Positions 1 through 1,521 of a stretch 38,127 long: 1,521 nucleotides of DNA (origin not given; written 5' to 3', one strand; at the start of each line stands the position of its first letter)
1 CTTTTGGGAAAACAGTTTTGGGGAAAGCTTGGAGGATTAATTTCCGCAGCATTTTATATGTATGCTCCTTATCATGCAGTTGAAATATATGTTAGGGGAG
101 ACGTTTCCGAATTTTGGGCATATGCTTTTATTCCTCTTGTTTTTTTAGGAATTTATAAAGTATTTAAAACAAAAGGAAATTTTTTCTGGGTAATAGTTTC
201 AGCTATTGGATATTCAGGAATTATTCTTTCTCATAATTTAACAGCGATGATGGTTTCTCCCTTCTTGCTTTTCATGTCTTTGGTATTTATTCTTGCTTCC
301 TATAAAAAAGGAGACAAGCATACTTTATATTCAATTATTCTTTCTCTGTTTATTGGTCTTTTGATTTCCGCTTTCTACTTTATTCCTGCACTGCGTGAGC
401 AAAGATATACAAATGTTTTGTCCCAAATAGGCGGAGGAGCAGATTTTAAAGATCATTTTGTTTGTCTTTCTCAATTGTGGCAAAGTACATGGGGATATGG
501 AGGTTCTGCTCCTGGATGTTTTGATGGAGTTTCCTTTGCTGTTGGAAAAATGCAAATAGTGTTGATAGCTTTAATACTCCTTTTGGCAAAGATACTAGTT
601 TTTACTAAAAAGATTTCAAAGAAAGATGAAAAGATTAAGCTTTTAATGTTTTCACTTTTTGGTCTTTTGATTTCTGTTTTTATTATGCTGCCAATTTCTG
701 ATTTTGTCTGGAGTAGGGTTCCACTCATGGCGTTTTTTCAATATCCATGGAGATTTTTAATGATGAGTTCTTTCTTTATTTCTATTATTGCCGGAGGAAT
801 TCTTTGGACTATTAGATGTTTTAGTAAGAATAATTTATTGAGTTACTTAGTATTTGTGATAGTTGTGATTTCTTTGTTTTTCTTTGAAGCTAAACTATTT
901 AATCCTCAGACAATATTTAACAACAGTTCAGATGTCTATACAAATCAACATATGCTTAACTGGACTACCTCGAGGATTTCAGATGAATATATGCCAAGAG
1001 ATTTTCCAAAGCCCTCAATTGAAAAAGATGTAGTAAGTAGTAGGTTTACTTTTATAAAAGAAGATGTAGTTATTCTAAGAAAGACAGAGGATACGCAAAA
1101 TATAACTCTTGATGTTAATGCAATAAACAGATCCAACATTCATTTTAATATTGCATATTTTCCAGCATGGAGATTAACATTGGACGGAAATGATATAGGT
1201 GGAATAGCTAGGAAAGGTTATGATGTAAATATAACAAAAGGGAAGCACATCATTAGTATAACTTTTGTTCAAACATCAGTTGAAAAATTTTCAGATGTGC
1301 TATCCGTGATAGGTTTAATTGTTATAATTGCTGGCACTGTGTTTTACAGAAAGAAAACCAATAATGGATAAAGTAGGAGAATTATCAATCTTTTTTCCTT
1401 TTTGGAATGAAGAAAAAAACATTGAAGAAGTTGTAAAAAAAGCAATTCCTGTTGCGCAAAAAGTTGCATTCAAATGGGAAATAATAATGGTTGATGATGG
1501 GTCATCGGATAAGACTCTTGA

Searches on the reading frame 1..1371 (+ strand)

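Call 5: search_protein_families(library=pfam, proteins=[window:1-1371:+], max_evalue=0.01)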
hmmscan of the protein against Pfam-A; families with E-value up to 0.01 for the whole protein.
window:1-1371:+ (456 aa): 1 family
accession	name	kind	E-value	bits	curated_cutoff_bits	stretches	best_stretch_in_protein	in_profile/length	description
PF09586.16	YfhO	-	9e-09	34.7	28.5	1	41-300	149-390/835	Bacterial membrane protein YfhO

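Call 29: search_protein_families(library=ncbifam, proteins=[window:1-1371:+], max_evalue=0.01)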
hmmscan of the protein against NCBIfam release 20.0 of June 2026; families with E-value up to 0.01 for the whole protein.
window:1-1371:+ (456 aa): 0 families
